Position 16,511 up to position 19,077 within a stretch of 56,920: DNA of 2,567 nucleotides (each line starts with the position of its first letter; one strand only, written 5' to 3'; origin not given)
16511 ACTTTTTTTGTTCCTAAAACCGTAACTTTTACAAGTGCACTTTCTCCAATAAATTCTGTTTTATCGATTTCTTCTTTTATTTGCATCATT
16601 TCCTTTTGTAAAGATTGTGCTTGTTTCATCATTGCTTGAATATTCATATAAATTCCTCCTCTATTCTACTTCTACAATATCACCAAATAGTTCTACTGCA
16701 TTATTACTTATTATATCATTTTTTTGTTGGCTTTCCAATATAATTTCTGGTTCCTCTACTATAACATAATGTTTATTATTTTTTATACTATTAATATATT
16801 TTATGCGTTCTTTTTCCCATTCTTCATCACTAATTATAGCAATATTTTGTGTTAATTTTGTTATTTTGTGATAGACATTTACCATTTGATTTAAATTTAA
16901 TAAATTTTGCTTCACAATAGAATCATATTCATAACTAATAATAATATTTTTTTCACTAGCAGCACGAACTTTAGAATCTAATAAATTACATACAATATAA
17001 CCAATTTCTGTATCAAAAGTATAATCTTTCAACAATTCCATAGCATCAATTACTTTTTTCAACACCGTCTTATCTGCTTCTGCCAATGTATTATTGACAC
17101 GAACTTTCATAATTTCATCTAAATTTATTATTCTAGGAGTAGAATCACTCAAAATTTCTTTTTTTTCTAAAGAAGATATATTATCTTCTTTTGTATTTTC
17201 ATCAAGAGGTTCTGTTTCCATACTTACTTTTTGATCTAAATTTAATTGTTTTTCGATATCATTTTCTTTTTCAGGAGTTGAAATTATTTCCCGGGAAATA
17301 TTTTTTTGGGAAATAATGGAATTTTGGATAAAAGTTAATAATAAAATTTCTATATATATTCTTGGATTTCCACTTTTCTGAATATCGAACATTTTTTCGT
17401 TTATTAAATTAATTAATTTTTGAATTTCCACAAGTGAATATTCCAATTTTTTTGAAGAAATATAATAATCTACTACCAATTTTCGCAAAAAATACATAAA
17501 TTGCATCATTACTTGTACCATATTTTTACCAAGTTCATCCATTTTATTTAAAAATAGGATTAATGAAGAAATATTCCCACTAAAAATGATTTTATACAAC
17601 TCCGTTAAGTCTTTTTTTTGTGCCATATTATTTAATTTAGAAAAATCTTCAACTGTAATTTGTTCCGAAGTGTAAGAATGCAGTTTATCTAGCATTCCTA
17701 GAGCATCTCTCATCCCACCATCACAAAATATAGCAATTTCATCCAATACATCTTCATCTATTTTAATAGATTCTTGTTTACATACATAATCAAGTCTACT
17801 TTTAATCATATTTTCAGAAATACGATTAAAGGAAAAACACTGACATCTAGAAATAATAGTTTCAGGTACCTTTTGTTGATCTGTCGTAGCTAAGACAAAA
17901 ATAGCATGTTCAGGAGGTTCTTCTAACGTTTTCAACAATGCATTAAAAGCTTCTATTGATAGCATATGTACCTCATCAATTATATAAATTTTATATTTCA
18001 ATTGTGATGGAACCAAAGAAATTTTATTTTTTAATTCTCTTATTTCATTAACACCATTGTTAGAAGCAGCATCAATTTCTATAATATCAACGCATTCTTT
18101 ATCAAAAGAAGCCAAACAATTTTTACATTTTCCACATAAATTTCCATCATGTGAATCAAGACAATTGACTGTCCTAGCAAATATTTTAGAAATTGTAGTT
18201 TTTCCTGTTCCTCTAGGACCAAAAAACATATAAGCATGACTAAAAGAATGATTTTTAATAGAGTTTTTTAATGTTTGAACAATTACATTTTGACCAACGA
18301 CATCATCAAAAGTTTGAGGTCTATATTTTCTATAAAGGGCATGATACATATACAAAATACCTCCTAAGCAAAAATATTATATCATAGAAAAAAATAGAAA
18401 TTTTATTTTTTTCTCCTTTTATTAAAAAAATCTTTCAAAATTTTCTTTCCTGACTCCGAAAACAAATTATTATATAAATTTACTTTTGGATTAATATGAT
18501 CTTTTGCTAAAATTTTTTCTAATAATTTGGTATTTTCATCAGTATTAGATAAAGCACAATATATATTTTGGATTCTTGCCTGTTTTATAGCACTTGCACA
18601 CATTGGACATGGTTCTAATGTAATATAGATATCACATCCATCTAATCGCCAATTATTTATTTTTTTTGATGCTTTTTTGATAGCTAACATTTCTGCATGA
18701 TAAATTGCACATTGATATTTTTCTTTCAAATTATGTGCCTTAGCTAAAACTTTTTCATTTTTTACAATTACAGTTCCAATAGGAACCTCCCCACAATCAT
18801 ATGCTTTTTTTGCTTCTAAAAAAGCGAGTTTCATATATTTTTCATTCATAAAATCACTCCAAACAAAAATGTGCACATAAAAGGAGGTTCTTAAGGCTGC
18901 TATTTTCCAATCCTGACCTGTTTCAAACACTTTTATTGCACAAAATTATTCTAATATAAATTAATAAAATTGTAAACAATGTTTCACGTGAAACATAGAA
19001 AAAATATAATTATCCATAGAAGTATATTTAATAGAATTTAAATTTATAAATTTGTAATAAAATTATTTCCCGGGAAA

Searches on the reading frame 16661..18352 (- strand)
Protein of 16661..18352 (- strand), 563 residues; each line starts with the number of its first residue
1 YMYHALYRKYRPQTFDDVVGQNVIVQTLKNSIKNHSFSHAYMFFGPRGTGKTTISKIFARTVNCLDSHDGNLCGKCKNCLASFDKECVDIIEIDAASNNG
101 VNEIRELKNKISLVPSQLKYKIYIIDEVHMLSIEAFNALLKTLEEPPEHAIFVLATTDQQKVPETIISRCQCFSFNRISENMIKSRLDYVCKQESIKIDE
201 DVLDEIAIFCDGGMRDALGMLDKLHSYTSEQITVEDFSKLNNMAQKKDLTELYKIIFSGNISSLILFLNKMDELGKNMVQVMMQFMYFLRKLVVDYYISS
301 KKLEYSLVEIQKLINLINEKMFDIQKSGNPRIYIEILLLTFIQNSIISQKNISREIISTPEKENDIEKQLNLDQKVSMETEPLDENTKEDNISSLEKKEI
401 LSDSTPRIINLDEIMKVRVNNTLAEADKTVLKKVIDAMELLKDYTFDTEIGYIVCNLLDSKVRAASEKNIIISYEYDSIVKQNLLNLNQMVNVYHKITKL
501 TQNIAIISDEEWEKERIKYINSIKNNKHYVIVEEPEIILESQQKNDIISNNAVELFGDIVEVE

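Call 16: search_protein_families(library=pfam, proteins=[window:16661-18352:-], max_evalue=0.00001)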
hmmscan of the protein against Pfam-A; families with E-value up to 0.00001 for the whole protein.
window:16661-18352:- (563 aa): 5 families
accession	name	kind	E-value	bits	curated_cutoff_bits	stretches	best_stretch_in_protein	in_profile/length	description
PF13177.12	DNA_pol3_delta2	-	4.2e-43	147.5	27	1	21-178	2-160/161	DNA polymerase III, delta subunit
PF00004.35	AAA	-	1.7e-10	41.9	21.2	1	42-171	2-124/131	ATPase family associated with various cellular activities (AAA)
PF21960.2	RCF1-5-like_lid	-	7.1e-09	35.9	27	1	185-221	1-38/43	RCF1/5-like, AAA+ ATPase lid domain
PF22608.2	DNAX_ATPase_lid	-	2.3e-07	30.9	27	1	183-222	2-41/49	DNA polymerase III clamp loader subunit, ATPase lid domain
PF05496.18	RuvB_N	-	3.4e-06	27.3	27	0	11-63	2-58/159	Holliday junction DNA helicase RuvB P-loop domain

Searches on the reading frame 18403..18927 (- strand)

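Call 16: search_protein_families(library=pfam, proteins=[window:18403-18927:-], max_evalue=0.00001)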
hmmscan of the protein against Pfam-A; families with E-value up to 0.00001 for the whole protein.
window:18403-18927:- (174 aa): 2 families
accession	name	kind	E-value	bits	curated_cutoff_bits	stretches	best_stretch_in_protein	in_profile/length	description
PF14437.12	MafB19-deam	-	6.3e-35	120.6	27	1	28-172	3-142/142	MafB19-like deaminase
PF00383.29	dCMP_cyt_deam_1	-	7.2e-29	100.1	25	1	28-125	4-101/102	Cytidine and deoxycytidylate deaminase zinc-binding region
